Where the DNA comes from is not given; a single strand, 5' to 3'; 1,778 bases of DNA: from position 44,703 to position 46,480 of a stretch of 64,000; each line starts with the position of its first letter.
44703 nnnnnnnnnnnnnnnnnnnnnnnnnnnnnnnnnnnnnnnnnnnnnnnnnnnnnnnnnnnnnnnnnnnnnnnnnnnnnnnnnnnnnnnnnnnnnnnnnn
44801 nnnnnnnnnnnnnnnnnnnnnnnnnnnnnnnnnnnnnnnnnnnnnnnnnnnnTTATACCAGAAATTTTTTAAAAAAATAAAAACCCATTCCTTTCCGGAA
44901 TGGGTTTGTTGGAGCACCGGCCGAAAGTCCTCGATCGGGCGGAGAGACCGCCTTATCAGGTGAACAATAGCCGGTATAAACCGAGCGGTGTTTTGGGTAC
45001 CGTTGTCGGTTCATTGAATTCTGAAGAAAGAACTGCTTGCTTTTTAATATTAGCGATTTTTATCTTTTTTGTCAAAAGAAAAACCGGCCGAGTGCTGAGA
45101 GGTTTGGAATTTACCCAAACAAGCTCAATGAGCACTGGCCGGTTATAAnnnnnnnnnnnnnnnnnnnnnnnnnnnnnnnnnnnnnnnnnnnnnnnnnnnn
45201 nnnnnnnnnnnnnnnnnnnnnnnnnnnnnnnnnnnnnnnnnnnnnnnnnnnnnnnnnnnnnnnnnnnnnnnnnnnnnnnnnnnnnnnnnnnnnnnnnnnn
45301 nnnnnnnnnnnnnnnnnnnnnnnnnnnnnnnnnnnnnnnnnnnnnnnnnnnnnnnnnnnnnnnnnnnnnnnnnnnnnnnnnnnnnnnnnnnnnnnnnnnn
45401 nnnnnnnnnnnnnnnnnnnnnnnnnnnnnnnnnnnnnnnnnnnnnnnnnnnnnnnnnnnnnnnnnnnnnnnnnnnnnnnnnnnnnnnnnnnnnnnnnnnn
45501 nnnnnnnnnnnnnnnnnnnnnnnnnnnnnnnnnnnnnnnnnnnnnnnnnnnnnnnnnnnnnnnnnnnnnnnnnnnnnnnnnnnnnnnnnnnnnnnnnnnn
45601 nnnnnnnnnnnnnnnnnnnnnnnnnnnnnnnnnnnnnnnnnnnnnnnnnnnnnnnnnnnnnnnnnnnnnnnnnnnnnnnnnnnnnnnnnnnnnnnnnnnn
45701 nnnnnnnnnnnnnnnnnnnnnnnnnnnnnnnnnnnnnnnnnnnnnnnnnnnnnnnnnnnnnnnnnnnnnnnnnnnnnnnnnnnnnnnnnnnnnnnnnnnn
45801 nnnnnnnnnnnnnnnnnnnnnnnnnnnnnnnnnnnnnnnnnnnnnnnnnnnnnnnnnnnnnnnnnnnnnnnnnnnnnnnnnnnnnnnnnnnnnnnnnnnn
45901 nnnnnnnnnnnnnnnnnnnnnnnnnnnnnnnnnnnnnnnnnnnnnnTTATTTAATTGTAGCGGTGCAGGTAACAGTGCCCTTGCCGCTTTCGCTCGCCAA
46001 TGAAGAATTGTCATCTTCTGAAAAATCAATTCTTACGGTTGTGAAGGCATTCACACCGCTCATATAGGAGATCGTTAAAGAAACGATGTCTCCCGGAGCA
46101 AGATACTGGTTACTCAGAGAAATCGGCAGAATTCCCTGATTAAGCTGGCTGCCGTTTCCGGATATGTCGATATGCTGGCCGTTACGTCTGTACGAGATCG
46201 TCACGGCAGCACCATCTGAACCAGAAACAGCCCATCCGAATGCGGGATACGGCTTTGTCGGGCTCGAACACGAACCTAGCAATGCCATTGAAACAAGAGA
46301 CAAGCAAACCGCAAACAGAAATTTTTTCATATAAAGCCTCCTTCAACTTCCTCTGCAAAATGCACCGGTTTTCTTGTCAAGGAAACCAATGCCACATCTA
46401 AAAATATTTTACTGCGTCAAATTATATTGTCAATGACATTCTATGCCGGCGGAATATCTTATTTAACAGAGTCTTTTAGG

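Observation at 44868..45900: About 1 kb without protein-coding potential upstream of dnaX, with two minus-strand terminators and a promoter: candidate structured ncRNAs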

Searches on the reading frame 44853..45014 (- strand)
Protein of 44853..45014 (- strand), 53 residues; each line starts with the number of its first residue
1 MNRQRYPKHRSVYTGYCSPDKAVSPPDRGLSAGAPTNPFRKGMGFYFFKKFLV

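Call 46: search_protein_families(library=pfam, proteins=[window:44853-45014:-], max_evalue=1)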
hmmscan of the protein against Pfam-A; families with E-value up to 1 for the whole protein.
window:44853-45014:- (53 aa): 0 families

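Call 83: search_protein_families(library=ncbifam, proteins=[window:44853-45014:-], max_evalue=1)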
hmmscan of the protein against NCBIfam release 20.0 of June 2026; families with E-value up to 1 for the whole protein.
window:44853-45014:- (53 aa): 0 families

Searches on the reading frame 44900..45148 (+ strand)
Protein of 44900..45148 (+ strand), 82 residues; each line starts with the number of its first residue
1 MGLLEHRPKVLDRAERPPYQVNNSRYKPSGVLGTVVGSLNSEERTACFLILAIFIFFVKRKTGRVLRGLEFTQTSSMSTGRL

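Call 46: search_protein_families(library=pfam, proteins=[window:44900-45148:+], max_evalue=1)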
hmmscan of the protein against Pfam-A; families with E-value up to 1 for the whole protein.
window:44900-45148:+ (82 aa): 0 families

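Call 83: search_protein_families(library=ncbifam, proteins=[window:44900-45148:+], max_evalue=1)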
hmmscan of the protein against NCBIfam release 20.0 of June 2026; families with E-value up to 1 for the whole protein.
window:44900-45148:+ (82 aa): 0 families

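Call 88: search_protein_representatives(protein=window:44900-45148:+)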
Query: 82 residues. Proteins with E-value up to 0.001 (for the whole library): 1; up to 1e-10: 1; up to 1e-30: 0. The best 1 are listed.
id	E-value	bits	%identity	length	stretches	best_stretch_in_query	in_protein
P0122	4.6e-25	103.0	50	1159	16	13-47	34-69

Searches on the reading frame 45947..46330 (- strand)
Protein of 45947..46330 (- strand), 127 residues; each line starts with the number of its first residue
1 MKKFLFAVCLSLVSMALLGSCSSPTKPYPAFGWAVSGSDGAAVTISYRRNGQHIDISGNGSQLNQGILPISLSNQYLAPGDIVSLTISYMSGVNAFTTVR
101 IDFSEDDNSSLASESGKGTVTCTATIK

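Call 46: search_protein_families(library=pfam, proteins=[window:45947-46330:-], max_evalue=1)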
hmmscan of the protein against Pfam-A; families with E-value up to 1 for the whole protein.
window:45947-46330:- (127 aa): 1 family
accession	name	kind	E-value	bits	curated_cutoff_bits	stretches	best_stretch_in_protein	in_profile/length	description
PF06483.16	ChiC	-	0.13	12.7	27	1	54-124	105-173/176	Chitinase C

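Call 70: find_homologous_proteins(query=window:45947-46330:-, max_evalue=0.00001)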
Query window:45947-46330:- (127 aa): 1 proteins with E <= 0.00001 among 19 candidates.
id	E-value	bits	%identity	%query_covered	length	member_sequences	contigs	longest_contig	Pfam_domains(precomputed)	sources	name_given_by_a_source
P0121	1.8e-76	272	100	100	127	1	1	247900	-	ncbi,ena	-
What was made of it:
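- Tried and rejected: The upstream 127-aa ORF has no relative in the 5.8 billion non-redundant clusters searched, so it could not lead to closer strains (call 70).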

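Call 83: search_protein_families(library=ncbifam, proteins=[window:45947-46330:-], max_evalue=1)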
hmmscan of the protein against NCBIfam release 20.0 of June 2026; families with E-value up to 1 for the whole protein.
window:45947-46330:- (127 aa): 2 families
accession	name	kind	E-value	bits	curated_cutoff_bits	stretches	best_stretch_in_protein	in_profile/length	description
NF002207.0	PRK01099.1-2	equivalog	0.14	12.3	71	1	40-90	41-91/100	DNA-directed RNA polymerase subunit K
NF005249.0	PRK06760.1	subfamily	0.14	11.7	287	1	1-45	1-45/223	hypothetical protein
